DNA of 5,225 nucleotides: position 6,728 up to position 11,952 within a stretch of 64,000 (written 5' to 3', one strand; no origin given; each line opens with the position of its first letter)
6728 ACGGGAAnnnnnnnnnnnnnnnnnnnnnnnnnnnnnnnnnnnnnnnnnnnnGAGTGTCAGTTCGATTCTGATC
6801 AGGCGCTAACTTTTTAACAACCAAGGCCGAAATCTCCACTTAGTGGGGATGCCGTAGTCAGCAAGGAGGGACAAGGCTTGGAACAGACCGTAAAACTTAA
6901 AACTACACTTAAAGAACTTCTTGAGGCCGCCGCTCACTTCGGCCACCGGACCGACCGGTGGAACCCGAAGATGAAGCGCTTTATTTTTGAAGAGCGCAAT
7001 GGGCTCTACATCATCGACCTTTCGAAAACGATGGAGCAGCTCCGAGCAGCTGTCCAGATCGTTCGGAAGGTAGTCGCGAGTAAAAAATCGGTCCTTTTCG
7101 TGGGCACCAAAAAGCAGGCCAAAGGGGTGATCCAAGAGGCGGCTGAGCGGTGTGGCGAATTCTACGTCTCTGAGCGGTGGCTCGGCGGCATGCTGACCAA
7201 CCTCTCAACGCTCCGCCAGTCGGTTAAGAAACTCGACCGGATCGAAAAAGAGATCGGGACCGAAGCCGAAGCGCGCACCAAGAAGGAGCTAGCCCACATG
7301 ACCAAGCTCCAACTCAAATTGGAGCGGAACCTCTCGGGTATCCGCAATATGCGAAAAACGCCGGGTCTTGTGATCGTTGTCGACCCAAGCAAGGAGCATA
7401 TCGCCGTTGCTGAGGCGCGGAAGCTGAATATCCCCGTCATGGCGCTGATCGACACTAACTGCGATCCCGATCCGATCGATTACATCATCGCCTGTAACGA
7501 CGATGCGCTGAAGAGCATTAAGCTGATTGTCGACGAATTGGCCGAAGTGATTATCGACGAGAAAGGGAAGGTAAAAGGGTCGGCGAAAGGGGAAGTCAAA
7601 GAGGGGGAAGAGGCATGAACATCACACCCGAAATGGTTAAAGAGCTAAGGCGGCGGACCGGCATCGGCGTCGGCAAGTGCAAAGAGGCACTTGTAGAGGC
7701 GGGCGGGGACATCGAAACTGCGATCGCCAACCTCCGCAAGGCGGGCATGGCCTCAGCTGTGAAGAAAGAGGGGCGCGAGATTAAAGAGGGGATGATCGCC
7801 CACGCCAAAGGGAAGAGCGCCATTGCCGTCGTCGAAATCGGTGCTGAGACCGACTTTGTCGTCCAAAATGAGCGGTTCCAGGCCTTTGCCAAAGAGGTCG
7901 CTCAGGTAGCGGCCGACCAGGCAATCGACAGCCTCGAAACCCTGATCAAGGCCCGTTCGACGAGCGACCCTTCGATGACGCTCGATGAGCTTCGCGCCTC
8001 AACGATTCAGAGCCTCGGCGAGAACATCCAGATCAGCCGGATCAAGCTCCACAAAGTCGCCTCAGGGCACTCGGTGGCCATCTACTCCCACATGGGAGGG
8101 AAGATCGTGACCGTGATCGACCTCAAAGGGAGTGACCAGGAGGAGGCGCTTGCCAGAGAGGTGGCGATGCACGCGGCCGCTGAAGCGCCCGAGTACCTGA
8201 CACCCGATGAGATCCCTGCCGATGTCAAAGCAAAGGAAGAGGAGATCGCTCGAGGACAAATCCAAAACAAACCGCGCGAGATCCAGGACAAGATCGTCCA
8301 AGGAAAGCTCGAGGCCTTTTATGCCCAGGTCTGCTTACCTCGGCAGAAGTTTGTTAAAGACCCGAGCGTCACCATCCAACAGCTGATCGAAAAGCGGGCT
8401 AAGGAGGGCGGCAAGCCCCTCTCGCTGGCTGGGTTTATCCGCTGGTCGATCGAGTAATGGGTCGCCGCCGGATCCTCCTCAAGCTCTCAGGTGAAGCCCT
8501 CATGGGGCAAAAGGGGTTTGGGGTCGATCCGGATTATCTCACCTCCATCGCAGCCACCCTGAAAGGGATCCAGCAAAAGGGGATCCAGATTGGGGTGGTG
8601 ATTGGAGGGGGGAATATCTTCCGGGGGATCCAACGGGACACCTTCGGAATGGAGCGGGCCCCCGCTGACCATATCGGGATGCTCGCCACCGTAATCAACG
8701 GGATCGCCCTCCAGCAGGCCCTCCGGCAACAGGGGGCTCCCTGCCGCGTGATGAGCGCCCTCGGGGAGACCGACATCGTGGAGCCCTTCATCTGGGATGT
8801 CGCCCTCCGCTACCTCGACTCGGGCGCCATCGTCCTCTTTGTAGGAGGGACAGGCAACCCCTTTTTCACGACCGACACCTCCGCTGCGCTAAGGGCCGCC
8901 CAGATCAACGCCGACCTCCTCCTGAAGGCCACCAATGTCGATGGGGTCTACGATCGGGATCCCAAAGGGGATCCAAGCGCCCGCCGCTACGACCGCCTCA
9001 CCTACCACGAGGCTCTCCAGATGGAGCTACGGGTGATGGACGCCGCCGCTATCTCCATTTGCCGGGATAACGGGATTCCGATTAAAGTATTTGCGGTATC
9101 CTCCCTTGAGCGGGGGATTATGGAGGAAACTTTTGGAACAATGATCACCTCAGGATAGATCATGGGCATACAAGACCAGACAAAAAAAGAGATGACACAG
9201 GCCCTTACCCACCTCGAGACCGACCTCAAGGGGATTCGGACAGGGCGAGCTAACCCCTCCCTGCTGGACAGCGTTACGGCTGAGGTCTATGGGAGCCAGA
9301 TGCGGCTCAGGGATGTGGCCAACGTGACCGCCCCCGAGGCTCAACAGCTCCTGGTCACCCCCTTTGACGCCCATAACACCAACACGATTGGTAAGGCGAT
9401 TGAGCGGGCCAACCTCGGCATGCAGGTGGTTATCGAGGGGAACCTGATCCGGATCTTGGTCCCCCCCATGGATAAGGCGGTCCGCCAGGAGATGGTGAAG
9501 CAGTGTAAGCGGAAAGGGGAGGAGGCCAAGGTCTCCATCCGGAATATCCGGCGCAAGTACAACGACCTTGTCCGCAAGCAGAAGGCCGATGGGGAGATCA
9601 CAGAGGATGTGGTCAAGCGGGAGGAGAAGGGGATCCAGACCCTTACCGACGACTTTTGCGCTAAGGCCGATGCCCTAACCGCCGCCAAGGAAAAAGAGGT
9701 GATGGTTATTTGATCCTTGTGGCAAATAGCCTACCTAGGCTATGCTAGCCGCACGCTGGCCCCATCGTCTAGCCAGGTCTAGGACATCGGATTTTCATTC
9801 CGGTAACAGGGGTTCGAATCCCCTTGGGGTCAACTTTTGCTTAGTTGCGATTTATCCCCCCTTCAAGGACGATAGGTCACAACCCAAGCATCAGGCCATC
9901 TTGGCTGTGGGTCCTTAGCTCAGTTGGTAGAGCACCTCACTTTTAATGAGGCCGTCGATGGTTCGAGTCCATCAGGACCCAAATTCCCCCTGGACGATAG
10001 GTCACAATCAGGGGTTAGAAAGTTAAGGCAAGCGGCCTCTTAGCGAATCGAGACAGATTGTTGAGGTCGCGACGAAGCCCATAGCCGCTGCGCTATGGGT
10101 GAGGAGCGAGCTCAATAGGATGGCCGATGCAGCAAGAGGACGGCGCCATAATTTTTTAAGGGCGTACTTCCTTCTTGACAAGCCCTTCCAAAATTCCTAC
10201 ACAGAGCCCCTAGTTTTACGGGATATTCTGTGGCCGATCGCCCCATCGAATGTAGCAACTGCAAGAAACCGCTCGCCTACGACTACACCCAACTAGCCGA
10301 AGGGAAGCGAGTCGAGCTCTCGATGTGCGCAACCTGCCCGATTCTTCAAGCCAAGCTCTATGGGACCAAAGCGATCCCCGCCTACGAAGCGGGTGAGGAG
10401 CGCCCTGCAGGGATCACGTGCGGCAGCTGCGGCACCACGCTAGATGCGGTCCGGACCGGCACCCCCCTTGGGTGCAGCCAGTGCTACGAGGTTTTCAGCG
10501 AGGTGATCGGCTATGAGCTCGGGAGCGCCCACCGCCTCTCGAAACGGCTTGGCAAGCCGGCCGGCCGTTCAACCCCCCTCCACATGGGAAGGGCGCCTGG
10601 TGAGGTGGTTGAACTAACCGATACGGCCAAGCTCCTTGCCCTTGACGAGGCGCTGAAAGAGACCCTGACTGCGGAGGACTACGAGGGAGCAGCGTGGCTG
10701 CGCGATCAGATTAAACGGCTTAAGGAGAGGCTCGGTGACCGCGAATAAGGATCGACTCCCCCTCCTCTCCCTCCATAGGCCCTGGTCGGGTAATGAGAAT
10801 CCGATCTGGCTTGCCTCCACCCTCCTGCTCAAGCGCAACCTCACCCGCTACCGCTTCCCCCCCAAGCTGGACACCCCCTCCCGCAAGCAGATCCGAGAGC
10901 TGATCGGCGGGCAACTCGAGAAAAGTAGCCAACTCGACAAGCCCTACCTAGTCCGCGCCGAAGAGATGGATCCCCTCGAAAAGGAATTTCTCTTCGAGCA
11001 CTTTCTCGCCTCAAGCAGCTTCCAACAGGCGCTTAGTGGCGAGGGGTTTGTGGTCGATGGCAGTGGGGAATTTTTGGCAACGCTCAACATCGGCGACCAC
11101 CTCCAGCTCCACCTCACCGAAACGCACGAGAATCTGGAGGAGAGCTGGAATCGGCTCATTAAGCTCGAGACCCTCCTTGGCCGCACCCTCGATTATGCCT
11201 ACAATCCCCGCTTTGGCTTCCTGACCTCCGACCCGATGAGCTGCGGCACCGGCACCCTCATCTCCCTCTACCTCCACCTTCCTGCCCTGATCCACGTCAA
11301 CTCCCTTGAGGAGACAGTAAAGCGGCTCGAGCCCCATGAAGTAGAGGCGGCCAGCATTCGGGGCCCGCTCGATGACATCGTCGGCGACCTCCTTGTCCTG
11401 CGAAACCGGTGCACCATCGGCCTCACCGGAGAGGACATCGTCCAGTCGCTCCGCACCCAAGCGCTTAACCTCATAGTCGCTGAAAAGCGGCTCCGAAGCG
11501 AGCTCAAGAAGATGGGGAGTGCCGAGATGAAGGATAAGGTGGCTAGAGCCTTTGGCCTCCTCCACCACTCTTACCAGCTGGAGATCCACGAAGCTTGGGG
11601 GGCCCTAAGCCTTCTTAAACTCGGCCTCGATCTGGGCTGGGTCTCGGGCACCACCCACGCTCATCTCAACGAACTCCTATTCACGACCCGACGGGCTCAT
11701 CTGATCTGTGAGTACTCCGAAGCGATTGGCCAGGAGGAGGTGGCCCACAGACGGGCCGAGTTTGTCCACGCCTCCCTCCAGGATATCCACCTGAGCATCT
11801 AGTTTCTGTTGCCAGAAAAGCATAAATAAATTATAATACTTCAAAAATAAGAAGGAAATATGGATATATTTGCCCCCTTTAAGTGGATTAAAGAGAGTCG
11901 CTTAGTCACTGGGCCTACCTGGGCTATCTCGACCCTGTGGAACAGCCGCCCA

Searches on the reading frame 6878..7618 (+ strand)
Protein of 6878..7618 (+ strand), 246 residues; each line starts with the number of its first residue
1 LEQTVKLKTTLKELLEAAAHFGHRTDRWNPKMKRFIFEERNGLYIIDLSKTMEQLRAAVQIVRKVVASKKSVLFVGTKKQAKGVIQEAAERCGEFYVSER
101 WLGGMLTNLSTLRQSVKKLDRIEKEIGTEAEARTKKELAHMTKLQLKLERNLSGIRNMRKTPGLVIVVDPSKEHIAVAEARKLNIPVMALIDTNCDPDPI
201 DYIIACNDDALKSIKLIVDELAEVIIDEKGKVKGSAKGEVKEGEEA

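Call 25: search_protein_families(library=pfam, proteins=[window:6878-7618:+])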
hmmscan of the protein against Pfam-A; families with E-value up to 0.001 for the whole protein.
window:6878-7618:+ (246 aa): 1 family
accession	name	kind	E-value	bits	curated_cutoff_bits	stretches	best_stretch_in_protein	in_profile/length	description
PF00318.25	Ribosomal_S2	-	4.8e-89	297.7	26.1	1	14-226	1-214/216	Ribosomal protein S2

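Call 31: find_homologous_proteins(query=window:6878-7618:+, max_evalue=1e-60)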
Query window:6878-7618:+ (246 aa): 7503 proteins with E <= 1e-60 among 8000 candidates; the best 120 are listed.
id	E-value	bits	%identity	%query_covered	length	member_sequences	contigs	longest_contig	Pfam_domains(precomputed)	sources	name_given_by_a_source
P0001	5.0e-153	525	100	100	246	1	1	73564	PF00318.26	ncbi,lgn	ncbi:MAG: 30S ribosomal protein S2 [Parachlamydiales bacterium]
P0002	4.7e-132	456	84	99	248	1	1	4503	PF00318.26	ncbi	-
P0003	9.3e-113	393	77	94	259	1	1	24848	PF00318.26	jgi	jgi:small subunit ribosomal protein S2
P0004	1.0e-110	386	77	93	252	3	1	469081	PF00318.26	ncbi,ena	-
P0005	2.6e-110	385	74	92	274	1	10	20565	PF00318.26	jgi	jgi:small subunit ribosomal protein S2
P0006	2.9e-110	385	74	92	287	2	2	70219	PF00318.26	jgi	jgi:small subunit ribosomal protein S2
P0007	2.9e-110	385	75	91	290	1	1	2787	PF00318.26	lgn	-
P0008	2.9e-110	385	71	98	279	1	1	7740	PF00318.26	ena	-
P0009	3.4e-110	385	73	95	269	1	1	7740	PF00318.26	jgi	jgi:small subunit ribosomal protein S2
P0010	4.2e-110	384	73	94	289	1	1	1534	PF00318.26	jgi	jgi:small subunit ribosomal protein S2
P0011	4.6e-110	384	73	94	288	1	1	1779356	PF00318.26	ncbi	-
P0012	4.9e-110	384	71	96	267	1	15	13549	PF00318.26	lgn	-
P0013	6.8e-110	384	73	93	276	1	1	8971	PF00318.26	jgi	jgi:small subunit ribosomal protein S2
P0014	8.7e-110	383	74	96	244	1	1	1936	PF00318.26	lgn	-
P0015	1.0e-109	383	75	91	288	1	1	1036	PF00318.26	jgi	jgi:small subunit ribosomal protein S2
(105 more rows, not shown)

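Call 32: find_encoding_contigs(protein=P0001, flank=10000, max_places=3)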
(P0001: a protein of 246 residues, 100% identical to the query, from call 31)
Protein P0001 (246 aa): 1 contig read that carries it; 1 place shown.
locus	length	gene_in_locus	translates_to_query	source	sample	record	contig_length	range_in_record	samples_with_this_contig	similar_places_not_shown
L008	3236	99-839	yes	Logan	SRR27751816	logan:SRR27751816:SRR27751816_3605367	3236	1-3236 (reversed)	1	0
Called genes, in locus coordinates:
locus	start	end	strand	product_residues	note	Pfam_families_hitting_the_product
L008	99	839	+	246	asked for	PF00318:Ribosomal_S2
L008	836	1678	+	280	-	PF00889:EF_TS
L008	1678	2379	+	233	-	PF00696:AA_kinase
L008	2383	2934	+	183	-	PF01765:RRF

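Call 33: find_encoding_contigs(protein=P0002, flank=10000, max_places=3)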
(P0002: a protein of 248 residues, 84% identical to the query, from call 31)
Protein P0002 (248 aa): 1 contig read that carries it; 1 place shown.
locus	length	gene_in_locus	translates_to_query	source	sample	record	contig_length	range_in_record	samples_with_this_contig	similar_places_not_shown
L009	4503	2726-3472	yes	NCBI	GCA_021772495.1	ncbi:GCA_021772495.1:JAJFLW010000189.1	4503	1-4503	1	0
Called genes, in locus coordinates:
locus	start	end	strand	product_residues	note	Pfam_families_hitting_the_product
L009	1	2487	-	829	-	?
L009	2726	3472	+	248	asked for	PF00318:Ribosomal_S2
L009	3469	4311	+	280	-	PF00889:EF_TS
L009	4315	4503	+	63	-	?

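Call 34: find_encoding_contigs(protein=P0003, flank=10000, max_places=3)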
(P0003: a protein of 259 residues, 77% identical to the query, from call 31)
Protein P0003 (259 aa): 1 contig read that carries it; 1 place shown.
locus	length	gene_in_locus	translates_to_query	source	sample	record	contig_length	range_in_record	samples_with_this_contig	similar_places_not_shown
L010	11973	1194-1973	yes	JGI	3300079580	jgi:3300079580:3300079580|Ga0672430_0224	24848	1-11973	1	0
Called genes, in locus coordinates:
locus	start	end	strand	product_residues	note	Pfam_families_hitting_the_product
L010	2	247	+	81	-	?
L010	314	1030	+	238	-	-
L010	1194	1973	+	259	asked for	PF00318:Ribosomal_S2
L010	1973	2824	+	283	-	PF00889:EF_TS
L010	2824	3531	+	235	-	PF00696:AA_kinase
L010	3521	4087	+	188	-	PF01765:RRF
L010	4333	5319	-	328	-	-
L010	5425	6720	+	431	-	PF07690:MFS_1, PF00083:Sugar_tr, PF12832:MFS_1_like, PF07690:MFS_1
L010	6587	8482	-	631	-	PF00122:E1-E2_ATPase, PF00702:Hydrolase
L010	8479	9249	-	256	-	PF02195:ParB_N, PF17762:HTH_ParB, PF23552:ParB_C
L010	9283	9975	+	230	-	-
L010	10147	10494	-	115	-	-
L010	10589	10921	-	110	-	-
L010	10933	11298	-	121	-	-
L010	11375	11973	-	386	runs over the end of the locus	PF13524:Glyco_trans_1_2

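Call 35: find_encoding_contigs(protein=P0004, flank=10000, max_places=3)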
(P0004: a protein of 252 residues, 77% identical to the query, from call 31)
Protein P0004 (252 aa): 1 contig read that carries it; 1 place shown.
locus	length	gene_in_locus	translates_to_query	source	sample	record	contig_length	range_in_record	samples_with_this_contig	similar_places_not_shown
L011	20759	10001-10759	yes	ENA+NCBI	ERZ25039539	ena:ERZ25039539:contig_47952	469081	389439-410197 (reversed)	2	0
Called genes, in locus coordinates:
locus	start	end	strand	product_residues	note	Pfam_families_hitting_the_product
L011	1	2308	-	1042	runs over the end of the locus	PF03717:PBP_dimer, PF00905:Transpeptidase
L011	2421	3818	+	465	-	PF12796:Ank_2, PF13637:Ank_4, PF13857:Ank_5, PF12796:Ank_2, PF13637:Ank_4, PF13637:Ank_4, PF12796:Ank_2, PF13857:Ank_5, +17 more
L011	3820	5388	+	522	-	PF24521:Ank_KRIT1 (faint), PF00023:Ank (faint), PF13606:Ank_3 (faint), PF12796:Ank_2, PF13637:Ank_4, PF13857:Ank_5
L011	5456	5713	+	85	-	PF07927:HicA_toxin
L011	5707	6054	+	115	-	PF05534:HicB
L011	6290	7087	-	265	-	PF02661:Fic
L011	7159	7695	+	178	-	-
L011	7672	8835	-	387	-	PF00999:Na_H_Exchanger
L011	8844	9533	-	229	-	PF10677:DUF2490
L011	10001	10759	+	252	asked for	PF00318:Ribosomal_S2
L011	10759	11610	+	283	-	PF00889:EF_TS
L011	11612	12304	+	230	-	PF00696:AA_kinase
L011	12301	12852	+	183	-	PF01765:RRF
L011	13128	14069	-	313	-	-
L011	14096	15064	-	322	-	PF05150:Legionella_OMP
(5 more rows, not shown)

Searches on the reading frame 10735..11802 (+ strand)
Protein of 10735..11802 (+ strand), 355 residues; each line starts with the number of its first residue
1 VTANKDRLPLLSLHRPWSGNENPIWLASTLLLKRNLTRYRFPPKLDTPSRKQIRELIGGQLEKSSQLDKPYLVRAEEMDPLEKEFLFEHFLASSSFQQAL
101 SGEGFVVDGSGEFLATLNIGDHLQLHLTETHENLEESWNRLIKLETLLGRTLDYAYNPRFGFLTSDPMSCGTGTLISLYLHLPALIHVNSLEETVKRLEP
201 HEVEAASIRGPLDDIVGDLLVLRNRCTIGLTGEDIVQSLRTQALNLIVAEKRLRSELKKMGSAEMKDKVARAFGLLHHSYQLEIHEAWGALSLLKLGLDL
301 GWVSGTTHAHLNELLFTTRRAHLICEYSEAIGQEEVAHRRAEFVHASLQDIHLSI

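Call 70: search_protein_families(library=pfam, proteins=[window:10735-11802:+], max_evalue=0.00001)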
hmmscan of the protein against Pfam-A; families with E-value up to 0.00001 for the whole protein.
window:10735-11802:+ (355 aa): 1 family
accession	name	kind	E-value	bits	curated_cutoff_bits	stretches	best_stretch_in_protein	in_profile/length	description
PF00217.24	ATP-gua_Ptrans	-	5.8e-30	104.6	22.4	1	55-252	4-202/203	ATP:guanido phosphotransferase, C-terminal catalytic domain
